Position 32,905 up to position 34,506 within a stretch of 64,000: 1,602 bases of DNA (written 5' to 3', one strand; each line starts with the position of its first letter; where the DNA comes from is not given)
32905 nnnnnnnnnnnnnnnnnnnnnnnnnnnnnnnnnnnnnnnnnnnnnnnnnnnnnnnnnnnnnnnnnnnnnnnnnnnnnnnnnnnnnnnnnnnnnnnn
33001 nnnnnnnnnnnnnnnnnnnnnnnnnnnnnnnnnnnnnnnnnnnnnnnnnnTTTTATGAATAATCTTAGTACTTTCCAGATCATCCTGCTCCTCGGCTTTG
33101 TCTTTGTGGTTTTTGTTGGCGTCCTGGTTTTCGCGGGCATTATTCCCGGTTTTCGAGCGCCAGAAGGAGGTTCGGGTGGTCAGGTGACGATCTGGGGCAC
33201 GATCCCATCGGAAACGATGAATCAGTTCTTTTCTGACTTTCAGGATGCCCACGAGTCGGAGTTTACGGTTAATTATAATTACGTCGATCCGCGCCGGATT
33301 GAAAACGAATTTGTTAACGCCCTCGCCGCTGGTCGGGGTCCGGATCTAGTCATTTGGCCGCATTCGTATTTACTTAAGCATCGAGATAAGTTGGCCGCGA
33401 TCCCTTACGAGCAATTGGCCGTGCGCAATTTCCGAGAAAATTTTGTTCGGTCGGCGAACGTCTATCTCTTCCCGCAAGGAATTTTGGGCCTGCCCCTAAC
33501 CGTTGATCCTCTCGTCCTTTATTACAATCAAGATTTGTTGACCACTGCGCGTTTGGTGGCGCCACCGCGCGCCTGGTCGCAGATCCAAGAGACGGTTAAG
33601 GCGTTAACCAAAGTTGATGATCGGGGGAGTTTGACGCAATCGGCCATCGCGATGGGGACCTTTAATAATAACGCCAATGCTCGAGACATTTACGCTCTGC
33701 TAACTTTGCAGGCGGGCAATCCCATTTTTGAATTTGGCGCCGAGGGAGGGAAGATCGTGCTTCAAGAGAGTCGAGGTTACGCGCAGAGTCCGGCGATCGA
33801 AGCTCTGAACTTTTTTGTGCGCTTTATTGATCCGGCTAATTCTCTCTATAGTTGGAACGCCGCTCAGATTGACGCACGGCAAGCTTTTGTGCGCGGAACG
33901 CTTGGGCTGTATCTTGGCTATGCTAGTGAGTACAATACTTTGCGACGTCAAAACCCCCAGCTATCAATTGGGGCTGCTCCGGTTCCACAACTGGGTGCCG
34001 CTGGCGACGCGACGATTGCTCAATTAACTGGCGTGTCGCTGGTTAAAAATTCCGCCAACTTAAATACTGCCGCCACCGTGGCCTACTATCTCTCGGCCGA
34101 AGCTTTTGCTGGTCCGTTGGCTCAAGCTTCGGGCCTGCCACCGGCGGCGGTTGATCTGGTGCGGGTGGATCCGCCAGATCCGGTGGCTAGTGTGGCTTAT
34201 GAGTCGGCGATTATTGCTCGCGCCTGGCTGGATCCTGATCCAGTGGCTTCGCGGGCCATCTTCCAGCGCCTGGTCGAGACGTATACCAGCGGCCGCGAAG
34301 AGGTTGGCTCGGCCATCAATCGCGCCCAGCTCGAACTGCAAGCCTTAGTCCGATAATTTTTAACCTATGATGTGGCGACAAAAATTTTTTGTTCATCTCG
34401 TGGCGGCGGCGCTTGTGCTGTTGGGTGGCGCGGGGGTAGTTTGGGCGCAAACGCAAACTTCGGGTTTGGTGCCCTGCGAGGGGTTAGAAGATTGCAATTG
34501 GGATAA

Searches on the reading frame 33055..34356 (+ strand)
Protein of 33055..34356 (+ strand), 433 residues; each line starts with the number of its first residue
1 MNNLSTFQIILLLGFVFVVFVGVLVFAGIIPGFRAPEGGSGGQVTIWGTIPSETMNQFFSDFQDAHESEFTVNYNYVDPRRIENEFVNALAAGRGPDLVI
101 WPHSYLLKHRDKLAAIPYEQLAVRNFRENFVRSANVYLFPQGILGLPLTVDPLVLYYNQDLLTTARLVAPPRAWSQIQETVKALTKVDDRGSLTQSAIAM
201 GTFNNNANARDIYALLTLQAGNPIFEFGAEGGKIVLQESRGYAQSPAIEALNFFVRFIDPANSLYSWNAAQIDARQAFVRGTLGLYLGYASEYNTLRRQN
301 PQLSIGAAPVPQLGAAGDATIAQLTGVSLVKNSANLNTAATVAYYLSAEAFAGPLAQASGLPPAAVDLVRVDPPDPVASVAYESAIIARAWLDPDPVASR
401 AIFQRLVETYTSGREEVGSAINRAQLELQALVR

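Call 7: search_protein_families(library=pfam, proteins=[window:33055-34356:+], max_evalue=0.001)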
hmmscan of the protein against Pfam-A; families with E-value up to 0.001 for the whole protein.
window:33055-34356:+ (433 aa): 1 family
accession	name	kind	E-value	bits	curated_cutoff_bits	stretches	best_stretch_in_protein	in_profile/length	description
PF13416.11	SBP_bac_8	-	2.9e-16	60.5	27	1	59-365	3-262/279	Bacterial extracellular solute-binding protein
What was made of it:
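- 33055..34356 (+): Membrane-anchored MalE-type (family 1, oligosaccharide-type) solute-binding-protein homologue (433 aa): N-terminal TM helix 6-28, flexible linker, two-lobed alpha/beta domain. Pfam SBP_bac_8 at 2.9e-16 (call 7).
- On ABC-importer family 1 solute-binding protein (for the partner gene 33055-34356): Pfam SBP_bac_8 (call 7).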

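Call 28: find_related_loci(query=A2, collection=genome_contigs, flank=10000)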
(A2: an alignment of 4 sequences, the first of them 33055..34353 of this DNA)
Query A2 (433 aa) in genome_contigs; peptide patterns used: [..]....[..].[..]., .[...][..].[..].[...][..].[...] (x = any residue, [..] = any of these).
599 stretches matched a pattern (row limit reached: there are more); 555 encode a relative of the query (tblastn E <= 1e-3); the best 80 are kept; 80 distinct loci.
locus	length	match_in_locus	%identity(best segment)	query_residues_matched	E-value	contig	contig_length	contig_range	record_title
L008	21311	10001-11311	47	1-432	4e-124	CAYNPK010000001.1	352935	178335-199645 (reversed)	MAG TPA_asm: uncultured Candidatus Saccharibacteria bacterium isolate SRP263991_co4_20 genome assembly, contig: NODE_2_l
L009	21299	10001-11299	45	4-432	8e-117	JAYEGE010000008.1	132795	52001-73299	MAG: Patescibacteria group bacterium isolate MAG254 MAG254_8, whole genome shotgun sequence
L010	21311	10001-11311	45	2-432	4e-116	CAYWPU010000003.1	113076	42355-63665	MAG TPA_asm: uncultured Candidatus Saccharibacteria bacterium isolate SRP329715_co1_112 genome assembly, contig: NODE_16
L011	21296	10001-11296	44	1-432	1e-110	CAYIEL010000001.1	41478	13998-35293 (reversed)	MAG TPA_asm: uncultured Candidatus Saccharibacteria bacterium isolate ERP119705_co18_447 genome assembly, contig: NODE_9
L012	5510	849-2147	38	1-432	2e-106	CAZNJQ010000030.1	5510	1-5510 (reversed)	MAG TPA_asm: uncultured Candidatus Saccharibacteria bacterium isolate ERP119705_co17_656 genome assembly, contig: NODE_2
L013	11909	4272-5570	39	1-432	1e-102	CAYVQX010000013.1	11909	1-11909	MAG TPA_asm: uncultured Candidatus Saccharibacteria bacterium isolate SRP135725_co1_167 genome assembly, contig: NODE_74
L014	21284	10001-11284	39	7-431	1e-102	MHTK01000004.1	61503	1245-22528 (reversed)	MAG: Candidatus Vogelbacteria bacterium RIFOXYD1_FULL_46_19 rifoxyd1_full_scaffold_124, whole genome shotgun sequence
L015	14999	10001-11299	38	3-432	1e-102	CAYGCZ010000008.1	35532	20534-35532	MAG TPA_asm: uncultured Candidatus Saccharibacteria bacterium isolate ERP113451_co3_421 genome assembly, contig: NODE_80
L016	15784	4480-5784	39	1-433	3e-98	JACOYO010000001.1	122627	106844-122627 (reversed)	MAG: Parcubacteria group bacterium isolate NC_groundwater_181_Ag_S-0.1um_44_14 S4_GD2017_2_S1_scaffold_53, whole genome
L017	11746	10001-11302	38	2-431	3e-98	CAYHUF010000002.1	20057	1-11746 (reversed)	MAG TPA_asm: uncultured Candidatus Saccharibacteria bacterium isolate ERP119705_co16_430 genome assembly, contig: NODE_2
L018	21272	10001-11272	40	1-424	5e-98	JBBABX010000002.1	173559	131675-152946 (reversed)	MAG: Candidatus Paceibacterota bacterium isolate SO_2017_LW1_33 NODE_20_length_173559_cov_2.312970_LW64-88_2017, whole g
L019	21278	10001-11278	40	2-424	1e-97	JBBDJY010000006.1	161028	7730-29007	MAG: Candidatus Paceibacterota bacterium isolate LejiaA_44_14 Lejia_A_161_length_161028_cov_8, whole genome shotgun sequ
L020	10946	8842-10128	37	3-429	9e-97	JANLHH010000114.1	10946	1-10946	MAG: Patescibacteria group bacterium isolate P6-12 k99_44913, whole genome shotgun sequence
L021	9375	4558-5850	36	4-433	7e-97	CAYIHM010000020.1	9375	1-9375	MAG TPA_asm: uncultured Candidatus Saccharibacteria bacterium isolate ERP119705_co24_246 genome assembly, contig: NODE_1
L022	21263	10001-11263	36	4-431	9e-97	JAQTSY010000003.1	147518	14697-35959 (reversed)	MAG: Candidatus Paceibacterota bacterium isolate STB_28 NODE_266_length_147518_cov_7.622976_Sandtown_B, whole genome sho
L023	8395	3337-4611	39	1-424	8e-96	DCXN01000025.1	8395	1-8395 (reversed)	MAG TPA_asm: Patescibacteria group bacterium UBA2135 UBA2135_contig_46157, whole genome shotgun sequence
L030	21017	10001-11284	36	2-432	6e-93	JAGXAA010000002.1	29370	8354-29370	MAG: Patescibacteria group bacterium isolate REEB66 contig-150_1812, whole genome shotgun sequence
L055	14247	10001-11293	37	2-428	1e-86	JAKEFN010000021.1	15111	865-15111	MAG: bacterium isolate PMV_2_maxbin.003 PMV_2_maxbin.003.k101_362422, whole genome shotgun sequence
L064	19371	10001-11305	37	4-433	8e-86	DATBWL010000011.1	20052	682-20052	MAG TPA_asm: Candidatus Paceibacterota bacterium isolate SMAG_U7540 k141_1100689, whole genome shotgun sequence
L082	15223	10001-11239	37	22-433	2e-84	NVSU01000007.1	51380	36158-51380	MAG: Candidatus Wolfebacteria bacterium isolate NORP133 Contig_source1383C_1548, whole genome shotgun sequence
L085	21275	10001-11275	33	3-429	1e-84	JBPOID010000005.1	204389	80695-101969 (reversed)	MAG: Candidatus Tayloriibacteriota bacterium isolate MAG_71 c_000000444523, whole genome shotgun sequence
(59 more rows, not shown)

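Call 48: search_protein_families(library=pfam, proteins=[L023:4722-6344:+, L055:11393-12718:+, L064:11320-12723:+, L022:11285-12160:+, L022:12175-13338:+, L082:11258-12415:+, L030:12570-13379:+, L085:9998-11677:+], max_evalue=0.01)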
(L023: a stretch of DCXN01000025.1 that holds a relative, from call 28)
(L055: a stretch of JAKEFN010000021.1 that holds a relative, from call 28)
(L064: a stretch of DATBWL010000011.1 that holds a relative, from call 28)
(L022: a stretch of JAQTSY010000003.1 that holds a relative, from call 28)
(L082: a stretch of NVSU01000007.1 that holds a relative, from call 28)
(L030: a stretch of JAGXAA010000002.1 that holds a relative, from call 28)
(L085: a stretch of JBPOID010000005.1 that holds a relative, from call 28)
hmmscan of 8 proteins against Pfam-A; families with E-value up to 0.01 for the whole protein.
L023:4722-6344:+ (541 aa): 2 families
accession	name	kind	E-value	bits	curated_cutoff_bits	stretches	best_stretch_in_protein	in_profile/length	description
PF00082.27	Peptidase_S8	-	3.4e-17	63.1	21.8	1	178-348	49-256/288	Subtilase family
PF18895.5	T4SS_pilin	-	2.4e-09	37.6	26.6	1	450-510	12-71/71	Type IV secretion system pilin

L055:11393-12718:+ (442 aa): 1 family
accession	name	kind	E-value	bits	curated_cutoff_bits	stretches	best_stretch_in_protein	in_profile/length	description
PF18895.5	T4SS_pilin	-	9.4e-06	26.1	26.6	1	53-117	5-68/71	Type IV secretion system pilin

L064:11320-12723:+ (468 aa): 1 family
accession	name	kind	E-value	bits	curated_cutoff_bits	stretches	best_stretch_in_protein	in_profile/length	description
PF18895.5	T4SS_pilin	-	1.5e-09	38.2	26.6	1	391-448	15-71/71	Type IV secretion system pilin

L022:11285-12160:+ (292 aa): 1 family
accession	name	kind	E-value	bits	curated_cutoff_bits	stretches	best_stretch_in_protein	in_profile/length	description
PF18895.5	T4SS_pilin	-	3.5e-07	30.6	26.6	1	217-279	10-71/71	Type IV secretion system pilin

L022:12175-13338:+ (388 aa): 2 families
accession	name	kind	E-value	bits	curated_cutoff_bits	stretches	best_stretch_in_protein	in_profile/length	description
PF18895.5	T4SS_pilin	-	1.3e-07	32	26.6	1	313-380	5-71/71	Type IV secretion system pilin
PF04956.18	TrbC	-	0.00028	21.5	27.9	1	315-376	39-94/98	TrbC/VIRB2 pilin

L082:11258-12415:+ (386 aa): 3 families
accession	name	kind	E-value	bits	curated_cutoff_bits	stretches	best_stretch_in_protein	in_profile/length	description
PF18895.5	T4SS_pilin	-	5.2e-09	36.5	26.6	1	305-371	7-71/71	Type IV secretion system pilin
PF04956.18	TrbC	-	0.00049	20.7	27.9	1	305-370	39-97/98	TrbC/VIRB2 pilin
PF16656.11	Pur_ac_phosph_N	-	0.0025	18.8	30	0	145-226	4-85/93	Purple acid Phosphatase, N-terminal domain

L030:12570-13379:+ (270 aa): 1 family
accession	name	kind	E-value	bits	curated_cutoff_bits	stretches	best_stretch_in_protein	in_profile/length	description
PF18895.5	T4SS_pilin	-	0.00029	21.3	26.6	1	140-186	23-70/71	Type IV secretion system pilin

L085:9998-11677:+ (560 aa): 3 families
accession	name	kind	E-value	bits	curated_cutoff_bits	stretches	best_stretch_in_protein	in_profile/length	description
PF13416.11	SBP_bac_8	-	4.3e-16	60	27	1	63-368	10-268/279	Bacterial extracellular solute-binding protein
PF01547.30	SBP_bac_1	-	4.8e-16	60.1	26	1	66-346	24-303/307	Bacterial extracellular solute-binding protein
PF18895.5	T4SS_pilin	-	0.00013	22.4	26.6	1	481-539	6-66/71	Type IV secretion system pilin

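Call 50: search_solved_structures(query=A2, max_evalue=0.001)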
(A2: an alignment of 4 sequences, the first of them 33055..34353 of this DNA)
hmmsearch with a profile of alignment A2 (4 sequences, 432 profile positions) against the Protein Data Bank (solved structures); distinct sequences matched with E-value up to 0.001: 464 (the best 60 are shown).
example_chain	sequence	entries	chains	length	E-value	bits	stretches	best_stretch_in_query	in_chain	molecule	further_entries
9vus_A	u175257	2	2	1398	4.8e-19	71.7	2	41-424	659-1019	Soluble cytochrome b562,2-oxoglutarate receptor 1,Soluble cytochrome b562,2-oxoglutarate r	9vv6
8jbg_B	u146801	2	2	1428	1.1e-18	70.5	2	40-425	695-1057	Neuromedin-K receptor (NK3R-pFastbac1) | NK3R-pFastbac1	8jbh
4r9f_A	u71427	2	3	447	1.2e-16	63.8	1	13-426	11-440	MBP1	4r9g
9p0x_T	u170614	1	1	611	5.7e-13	51.7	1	6-424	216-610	Tissue factor,Maltose/maltodextrin-binding periplasmic protein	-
5ci5_A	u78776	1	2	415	2.3e-11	46.4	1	42-431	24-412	Extracellular solute-binding protein family 1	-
1eu8_A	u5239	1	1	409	2.5e-11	46.3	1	60-185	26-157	TREHALOSE/MALTOSE BINDING PROTEIN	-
4gli_A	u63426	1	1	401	4.7e-11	45.3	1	42-431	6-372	Maltose-binding periplasmic protein, Survival motor neuron protein chimera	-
6ndj_A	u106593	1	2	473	5.2e-11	45.2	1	39-429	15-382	Maltose/maltodextrin-binding periplasmic protein, NACHT, LRR and PYD domains-containing pr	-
8w23_A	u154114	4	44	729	6.3e-11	44.9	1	36-429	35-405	Maltose/maltodextrin-binding periplasmic protein,Poly [ADP-ribose] polymerase tankyrase-2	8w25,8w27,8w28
2ok2_A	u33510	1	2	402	6.4e-11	44.9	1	42-429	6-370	Maltose-binding periplasmic protein, DNA mismatch repair protein mutS fusion protein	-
7mq6_A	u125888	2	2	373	9.3e-11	44.4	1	42-430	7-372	Maltodextrin-binding protein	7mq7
8tnp_C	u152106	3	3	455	1.3e-10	43.9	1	41-430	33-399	Maltose/maltodextrin-binding periplasmic protein,SD40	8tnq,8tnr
1mpb_A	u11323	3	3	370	1.3e-10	43.8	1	42-427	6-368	MALTODEXTRIN-BINDING PROTEIN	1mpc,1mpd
1ezo_A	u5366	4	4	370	1.5e-10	43.7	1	41-427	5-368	MALTOSE-BINDING PERIPLASMIC PROTEIN | MALTODEXTRIN BINDING PERIPLASMIC PROTEIN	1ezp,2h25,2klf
9clc_A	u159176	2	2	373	1.5e-10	43.7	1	42-427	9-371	Maltose/maltodextrin-binding periplasmic protein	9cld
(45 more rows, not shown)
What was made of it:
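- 33055..34356 (+): PDB profile hits span residues 41-431 (4r9f 1.2e-16; MalE about 1e-10) (call 50).
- On ABC-importer family 1 solute-binding protein (for the partner gene 33055-34356): PDB profile hits over residues 41-431 (call 50).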

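Call 51: search_protein_families(library=ncbifam, proteins=[window:33055-34356:+], max_evalue=0.01)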
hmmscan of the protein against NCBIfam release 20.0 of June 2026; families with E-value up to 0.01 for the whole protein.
window:33055-34356:+ (433 aa): 1 family
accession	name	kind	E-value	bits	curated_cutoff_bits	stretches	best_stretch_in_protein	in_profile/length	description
NF007011.0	PRK09474.1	equivalog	2.6e-11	43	291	1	42-324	31-287/396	maltose/maltodextrin ABC transporter substrate-binding protein MalE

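Call 60: find_homologous_proteins(query=L085:9998-11677:+, max_evalue=1e-20)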
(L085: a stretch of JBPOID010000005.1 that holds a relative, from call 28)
Query L085:9998-11677:+ (560 aa): 1355 proteins with E <= 1e-20 among 8000 candidates; the best 120 are listed.
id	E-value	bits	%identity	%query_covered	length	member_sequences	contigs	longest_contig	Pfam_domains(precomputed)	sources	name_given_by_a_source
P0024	0.0e+0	1229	100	100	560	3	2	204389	PF13416.12,PF01547.31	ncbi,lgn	-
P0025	3.7e-241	819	65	99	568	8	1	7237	PF13416.12,PF01547.31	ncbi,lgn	-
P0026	5.6e-183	628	64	76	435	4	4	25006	PF13416.12,PF01547.31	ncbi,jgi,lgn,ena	ncbi:MAG TPA: extracellular solute-binding protein [Candidatus Paceibacterota bacterium]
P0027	1.7e-182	626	67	73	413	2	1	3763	PF13416.12,PF18895.6,PF01547.31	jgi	-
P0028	3.9e-181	621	62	77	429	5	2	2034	PF13416.12,PF01547.31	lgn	-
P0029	8.6e-179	614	62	77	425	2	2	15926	PF13416.12,PF01547.31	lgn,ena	-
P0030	1.9e-178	613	62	76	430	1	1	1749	PF13416.12,PF01547.31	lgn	-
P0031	9.9e-178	610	61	76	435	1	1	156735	PF13416.12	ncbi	-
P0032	6.5e-177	608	63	77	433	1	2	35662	PF13416.12,PF01547.31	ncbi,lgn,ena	-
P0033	1.8e-176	606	63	77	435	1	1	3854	PF13416.12,PF01547.31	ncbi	-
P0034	5.0e-176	605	62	77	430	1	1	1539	PF13416.12,PF01547.31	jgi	jgi:ABC-type glycerol-3-phosphate transport system substrate-binding protein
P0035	1.8e-175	603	61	77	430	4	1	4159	PF13416.12,PF01547.31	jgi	-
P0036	8.7e-175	601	61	76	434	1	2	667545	PF13416.12,PF01547.31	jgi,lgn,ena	-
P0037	2.4e-174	599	62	77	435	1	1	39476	PF13416.12,PF01547.31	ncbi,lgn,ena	-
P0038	5.6e-174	598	62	77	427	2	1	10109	PF13416.12,PF01547.31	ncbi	-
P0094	2.4e-155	536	46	100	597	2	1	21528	PF13416.12,PF01547.31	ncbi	-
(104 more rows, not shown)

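Call 62: find_encoding_contigs(protein=P0094, flank=10000, max_places=2)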
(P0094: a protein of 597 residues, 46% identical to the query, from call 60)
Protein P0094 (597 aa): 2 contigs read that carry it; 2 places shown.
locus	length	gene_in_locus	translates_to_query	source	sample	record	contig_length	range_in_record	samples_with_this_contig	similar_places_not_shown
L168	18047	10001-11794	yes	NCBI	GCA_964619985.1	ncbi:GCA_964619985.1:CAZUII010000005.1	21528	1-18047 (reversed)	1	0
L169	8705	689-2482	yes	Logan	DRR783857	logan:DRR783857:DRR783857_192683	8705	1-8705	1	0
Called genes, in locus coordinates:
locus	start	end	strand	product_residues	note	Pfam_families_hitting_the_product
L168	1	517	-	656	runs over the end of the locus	PF00753:Lactamase_B, PF23023:Anti-Pycsar_Apyc1 (faint), PF12706:Lactamase_B_2, PF22505:RNase_J_b_CASP, PF17770:RNase_J_C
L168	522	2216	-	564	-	PF00496:SBP_bac_5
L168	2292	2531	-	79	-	PF03840:SecG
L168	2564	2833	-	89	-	PF15738:YafQ_toxin (weak)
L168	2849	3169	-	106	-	-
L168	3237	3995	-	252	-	-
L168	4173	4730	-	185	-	-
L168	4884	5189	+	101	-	PF00166:Cpn10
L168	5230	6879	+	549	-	PF00118:Cpn60_TCP1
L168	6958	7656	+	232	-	-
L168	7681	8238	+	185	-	PF04011:LemA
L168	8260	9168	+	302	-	PF04536:TPM_phosphatase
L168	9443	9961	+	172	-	PF01135:PCMT (weak), PF01728:FtsJ (weak), PF13489:Methyltransf_23, PF01209:Ubie_methyltran, PF13847:Methyltransf_31, PF08241:Methyltransf_11, PF08242:Methyltransf_12, PF13649:Methyltransf_25, +3 more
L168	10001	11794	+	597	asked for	PF01547:SBP_bac_1, PF13416:SBP_bac_8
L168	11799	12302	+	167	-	PF04956:TrbC, PF26635:DUF8208 (weak), PF18895:T4SS_pilin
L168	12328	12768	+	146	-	PF18895:T4SS_pilin (weak)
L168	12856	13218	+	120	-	PF18895:T4SS_pilin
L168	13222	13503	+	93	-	PF18895:T4SS_pilin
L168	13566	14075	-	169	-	-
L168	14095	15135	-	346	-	-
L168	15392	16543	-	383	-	-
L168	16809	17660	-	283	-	-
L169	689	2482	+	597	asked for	PF01547:SBP_bac_1, PF13416:SBP_bac_8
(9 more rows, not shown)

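Call 72: predict_structure(alignment_id=A4)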
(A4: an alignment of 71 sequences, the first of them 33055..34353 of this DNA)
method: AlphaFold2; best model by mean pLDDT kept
length: 433 residues; sequences in the alignment: 71
mean_pLDDT: 89.8   pTM: 0.84
mean pLDDT of the five models: 89.8, 88.3, 86.8, 85.8, 83.6
residues with pLDDT >= 90: 316; 70-90: 89; 50-70: 20; < 50: 8
segments of 3 or more residues with pLDDT < 50: 33-39
pLDDT, mean of each block of 10 residues (from residue 1): 83 92 66 45 91 92 85 94 94 95 91 94 94 92 95 97 97 95 96 95 93 93 83 76 77 95 92 95 97 96 96 82 96 92 92 89 88 84 86 92 96 94 94 89
secondary structure, 60 per line:
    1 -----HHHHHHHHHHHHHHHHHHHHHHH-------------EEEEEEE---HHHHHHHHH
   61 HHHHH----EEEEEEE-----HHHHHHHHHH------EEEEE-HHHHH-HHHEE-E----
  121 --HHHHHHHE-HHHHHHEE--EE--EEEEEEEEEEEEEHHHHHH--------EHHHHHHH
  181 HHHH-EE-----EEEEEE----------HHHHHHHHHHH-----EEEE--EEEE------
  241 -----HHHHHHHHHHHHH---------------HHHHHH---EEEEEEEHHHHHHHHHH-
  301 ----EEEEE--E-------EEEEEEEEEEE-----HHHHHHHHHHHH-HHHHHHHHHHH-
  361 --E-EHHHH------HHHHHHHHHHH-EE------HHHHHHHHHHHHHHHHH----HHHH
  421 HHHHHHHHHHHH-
elements in order: H6-28 E42-48 H52-65 E70-76 H82-91 E98-102 H104-108 H123-129 H132-137 E146-158 H159-164 H174-184 E193-198 H209-219 E225-228 E231-234 H246-258 H274-279 E283-289 H290-299 E305-309 E320-330 H336-347 H349-359 H366-369 H376-386 H396-412 H417-432
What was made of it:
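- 33055..34356 (+): AF2 pLDDT 89.8, pTM 0.84 (call 72).
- On ABC-importer family 1 solute-binding protein (for the partner gene 33055-34356): AF2 pLDDT 89.8 (call 72).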

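Call 75: fold_search(model_id=the predicted structure, library=pdb)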
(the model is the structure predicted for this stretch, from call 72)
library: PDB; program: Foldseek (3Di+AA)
matches with E <= 10: 1648; with E <= 0.001: 1156
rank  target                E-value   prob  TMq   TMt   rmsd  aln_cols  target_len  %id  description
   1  2zyo_A                1.4e-22  1.00  0.72  0.80   3.8       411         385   16  Crystal structure of cyclo/maltodextrin-binding protein complexed with maltotetraose (released 2009-03-31)
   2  6dts_B                1.4e-22  1.00  0.64  0.72   5.1       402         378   17  Maltotetraose bound T. maritima MalE2 (released 2018-09-19)
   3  5ci5_B                1.8e-22  1.00  0.64  0.70   5.3       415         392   18  Crystal Structure of an ABC transporter Solute Binding Protein from Thermotoga Lettingae TMO (Tlet_1705, TARGET EFI-51 (released 2015-07-22)
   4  6dts_A                2.7e-22  1.00  0.64  0.72   5.0       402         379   16  Maltotetraose bound T. maritima MalE2 (released 2018-09-19)
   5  3g7w_A                4.1e-22  1.00  0.62  0.68   5.0       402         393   18  Islet Amyloid Polypeptide (IAPP or Amylin) Residues 1 to 22 fused to Maltose Binding Protein (released 2009-06-23)
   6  4r9g_A                4.1e-22  1.00  0.62  0.67   6.3       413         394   19  CpMnBP1 with Mannotriose Bound (released 2014-10-29)
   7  3w15_C                5.4e-22  1.00  0.68  0.74  11.6       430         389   17  Structure of peroxisomal targeting signal 2 (PTS2) of Saccharomyces cerevisiae 3-ketoacyl-CoA thiolase in complex with (released 2013-07-03)
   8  28qn_C                7.3e-22  1.00  0.60  0.67   5.8       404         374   18  MBP-maltose bound to distal DARPin (AHIR dodecamer scaffold system) (released 2026-02-25)
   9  3c4m_A                7.3e-22  1.00  0.60  0.56   5.7       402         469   18  Structure of human parathyroid hormone in complex with the extracellular domain of its G-protein-coupled receptor (PTH (released 2008-04-08)
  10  2ghb_A                9.2e-22  1.00  0.70  0.80   4.0       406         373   16  Thermotoga maritima maltotriose binding protein, ligand free form (released 2007-02-06)
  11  6dtt_A                1.2e-21  1.00  0.68  0.78   4.3       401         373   17  Apo T. maritima MalE2 (released 2018-09-19)
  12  2fnc_A                1.2e-21  1.00  0.64  0.71   5.2       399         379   16  Thermotoga maritima maltotriose binding protein bound with maltotriose. (released 2007-01-16)
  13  6d66_A                1.2e-21  1.00  0.71  0.60   3.9       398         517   19  Crystal structure of the human dual specificity 1 catalytic domain (C258S) as a maltose binding protein fusion in comp (released 2018-09-19)
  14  6d67_A                1.3e-21  1.00  0.62  0.53   5.3       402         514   19  Crystal structure of the human dual specificity phosphatase 1 catalytic domain (C258S) as a maltose binding protein fu (released 2018-09-19)
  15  4b3n_A                1.3e-21  1.00  0.62  0.50   5.3       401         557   19  Crystal structure of rhesus TRIM5alpha PRY/SPRY domain (released 2012-10-24)
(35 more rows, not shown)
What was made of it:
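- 33055..34356 (+): Foldseek top hit 2zyo cyclo/maltodextrin-BP, E 1.4e-22, TM 0.72/0.80 (call 75).
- On ABC-importer family 1 solute-binding protein (for the partner gene 33055-34356): Foldseek E 1e-22, TM up to 0.80 to oligosaccharide binders (call 75).
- Closest known: MalE-type family 1 solute-binding proteins of ABC importers. Same: Full-length two-lobed fold, with best structural matches to malto-, cyclo- and manno-oligosaccharide binders (calls 50, 72, 75).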
